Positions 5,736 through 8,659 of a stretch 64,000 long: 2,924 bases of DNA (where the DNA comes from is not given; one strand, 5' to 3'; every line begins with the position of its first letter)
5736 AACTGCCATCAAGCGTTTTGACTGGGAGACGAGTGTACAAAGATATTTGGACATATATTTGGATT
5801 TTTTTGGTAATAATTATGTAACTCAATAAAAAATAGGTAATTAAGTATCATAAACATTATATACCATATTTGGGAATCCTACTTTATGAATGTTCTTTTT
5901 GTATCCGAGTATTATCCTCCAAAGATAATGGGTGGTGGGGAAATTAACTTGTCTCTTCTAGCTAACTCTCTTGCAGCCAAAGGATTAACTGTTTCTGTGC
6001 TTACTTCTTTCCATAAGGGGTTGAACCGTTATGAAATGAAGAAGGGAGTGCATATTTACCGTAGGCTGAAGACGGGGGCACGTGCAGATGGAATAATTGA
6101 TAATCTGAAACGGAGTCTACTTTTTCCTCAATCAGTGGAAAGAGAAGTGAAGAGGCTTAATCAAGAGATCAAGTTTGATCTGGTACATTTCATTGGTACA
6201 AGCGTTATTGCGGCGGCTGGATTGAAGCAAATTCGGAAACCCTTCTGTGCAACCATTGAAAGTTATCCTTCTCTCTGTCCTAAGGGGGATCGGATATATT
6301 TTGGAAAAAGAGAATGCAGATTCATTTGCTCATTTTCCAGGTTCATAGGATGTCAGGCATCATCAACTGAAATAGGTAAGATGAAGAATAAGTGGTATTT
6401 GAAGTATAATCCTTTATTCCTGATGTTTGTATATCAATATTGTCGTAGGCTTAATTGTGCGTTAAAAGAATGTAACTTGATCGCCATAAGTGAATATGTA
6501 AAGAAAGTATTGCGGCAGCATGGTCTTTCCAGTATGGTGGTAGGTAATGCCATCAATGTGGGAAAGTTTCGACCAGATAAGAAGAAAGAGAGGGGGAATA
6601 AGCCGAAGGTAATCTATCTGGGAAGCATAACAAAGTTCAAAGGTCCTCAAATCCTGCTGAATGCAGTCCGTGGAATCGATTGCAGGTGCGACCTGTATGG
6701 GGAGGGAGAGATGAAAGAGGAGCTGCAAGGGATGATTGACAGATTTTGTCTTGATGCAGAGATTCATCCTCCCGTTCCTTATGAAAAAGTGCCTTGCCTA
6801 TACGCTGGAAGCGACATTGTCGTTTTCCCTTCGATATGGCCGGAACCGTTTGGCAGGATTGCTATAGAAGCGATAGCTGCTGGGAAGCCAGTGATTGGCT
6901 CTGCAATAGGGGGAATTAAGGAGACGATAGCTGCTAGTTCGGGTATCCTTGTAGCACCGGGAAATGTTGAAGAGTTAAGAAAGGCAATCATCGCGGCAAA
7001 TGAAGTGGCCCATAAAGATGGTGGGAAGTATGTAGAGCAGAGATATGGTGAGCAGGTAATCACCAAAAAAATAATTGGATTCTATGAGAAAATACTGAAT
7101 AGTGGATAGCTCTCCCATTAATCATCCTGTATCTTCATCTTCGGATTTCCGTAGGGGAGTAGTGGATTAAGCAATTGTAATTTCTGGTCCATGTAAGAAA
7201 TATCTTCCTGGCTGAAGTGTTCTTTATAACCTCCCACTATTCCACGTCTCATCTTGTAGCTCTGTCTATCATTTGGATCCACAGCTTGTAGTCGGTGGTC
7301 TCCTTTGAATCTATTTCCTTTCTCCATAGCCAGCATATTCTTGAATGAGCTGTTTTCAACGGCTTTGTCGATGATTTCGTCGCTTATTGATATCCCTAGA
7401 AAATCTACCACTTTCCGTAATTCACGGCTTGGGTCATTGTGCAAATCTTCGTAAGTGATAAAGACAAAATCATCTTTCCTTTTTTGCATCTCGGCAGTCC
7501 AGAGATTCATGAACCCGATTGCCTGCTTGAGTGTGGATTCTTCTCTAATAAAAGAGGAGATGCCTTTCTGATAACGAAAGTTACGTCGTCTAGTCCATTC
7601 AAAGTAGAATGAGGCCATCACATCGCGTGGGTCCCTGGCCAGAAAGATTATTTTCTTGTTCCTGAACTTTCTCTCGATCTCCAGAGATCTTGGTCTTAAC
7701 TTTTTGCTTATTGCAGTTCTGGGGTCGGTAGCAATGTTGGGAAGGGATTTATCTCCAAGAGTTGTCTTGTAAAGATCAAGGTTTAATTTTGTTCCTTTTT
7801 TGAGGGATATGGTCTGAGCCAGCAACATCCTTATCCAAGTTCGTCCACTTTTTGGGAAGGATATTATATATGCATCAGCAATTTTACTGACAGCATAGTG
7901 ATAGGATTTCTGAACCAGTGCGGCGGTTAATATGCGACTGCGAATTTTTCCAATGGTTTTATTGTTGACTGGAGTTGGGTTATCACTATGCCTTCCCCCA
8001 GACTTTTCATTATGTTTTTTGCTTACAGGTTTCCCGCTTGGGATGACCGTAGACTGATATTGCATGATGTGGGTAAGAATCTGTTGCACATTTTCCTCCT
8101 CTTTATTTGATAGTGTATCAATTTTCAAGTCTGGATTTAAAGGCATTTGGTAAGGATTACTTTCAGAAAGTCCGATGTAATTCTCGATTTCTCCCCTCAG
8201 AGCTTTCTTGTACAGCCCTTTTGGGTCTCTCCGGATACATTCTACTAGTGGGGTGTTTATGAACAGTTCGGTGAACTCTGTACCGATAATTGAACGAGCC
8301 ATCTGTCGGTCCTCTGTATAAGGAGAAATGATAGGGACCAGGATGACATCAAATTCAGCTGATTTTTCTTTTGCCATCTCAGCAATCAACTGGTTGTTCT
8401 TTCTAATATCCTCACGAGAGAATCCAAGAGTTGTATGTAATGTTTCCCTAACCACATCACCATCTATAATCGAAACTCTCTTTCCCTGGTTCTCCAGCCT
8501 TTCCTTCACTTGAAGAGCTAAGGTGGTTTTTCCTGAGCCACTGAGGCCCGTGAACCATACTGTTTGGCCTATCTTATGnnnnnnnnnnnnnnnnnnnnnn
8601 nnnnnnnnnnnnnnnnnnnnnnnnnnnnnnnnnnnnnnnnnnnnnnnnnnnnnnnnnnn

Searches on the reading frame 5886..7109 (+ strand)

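Call 66: search_protein_families(library=pfam, proteins=[window:5886-7109:+], max_evalue=0.0001)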
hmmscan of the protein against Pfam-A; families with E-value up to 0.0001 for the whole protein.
window:5886-7109:+ (407 aa): 3 families
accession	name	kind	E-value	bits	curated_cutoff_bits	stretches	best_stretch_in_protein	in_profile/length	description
PF00534.26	Glycos_transf_1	-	6.1e-27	94.7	26.4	1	231-370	7-154/172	Glycosyl transferases group 1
PF13692.12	Glyco_trans_1_4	-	4e-21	76.2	27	1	240-370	2-138/142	Glycosyl transferases group 1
PF13439.12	Glyco_transf_4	-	1.3e-08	35.5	28.5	1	15-225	1-168/170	Glycosyltransferase Family 4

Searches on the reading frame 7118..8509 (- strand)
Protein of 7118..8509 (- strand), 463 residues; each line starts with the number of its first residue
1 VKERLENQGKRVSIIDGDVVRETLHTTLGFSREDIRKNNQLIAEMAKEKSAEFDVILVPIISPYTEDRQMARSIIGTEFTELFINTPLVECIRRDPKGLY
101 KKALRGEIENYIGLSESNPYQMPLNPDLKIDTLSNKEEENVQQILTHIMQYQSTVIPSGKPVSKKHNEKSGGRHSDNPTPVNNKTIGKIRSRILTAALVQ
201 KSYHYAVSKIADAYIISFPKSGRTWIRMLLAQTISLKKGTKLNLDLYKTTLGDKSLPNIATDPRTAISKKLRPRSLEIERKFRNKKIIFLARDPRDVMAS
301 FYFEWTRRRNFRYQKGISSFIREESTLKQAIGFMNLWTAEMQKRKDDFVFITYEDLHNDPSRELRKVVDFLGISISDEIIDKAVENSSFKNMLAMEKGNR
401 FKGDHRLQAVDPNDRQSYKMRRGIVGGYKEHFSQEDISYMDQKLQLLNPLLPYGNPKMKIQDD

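Call 12: search_protein_families(library=pfam, proteins=[window:7118-8509:-], max_evalue=0.001)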
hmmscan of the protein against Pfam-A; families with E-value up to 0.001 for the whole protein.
window:7118-8509:- (463 aa): 3 families
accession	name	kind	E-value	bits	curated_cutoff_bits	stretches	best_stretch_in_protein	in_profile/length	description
PF01583.26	APS_kinase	-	8e-37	127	21.1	1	2-131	23-152/152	Adenylylsulphate kinase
PF00685.33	Sulfotransfer_1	-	6.5e-30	104.8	22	1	212-443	3-246/255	Sulfotransferase domain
PF13469.12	Sulfotransfer_3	-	2e-13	51.6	27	1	278-377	118-216/216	Sulfotransferase family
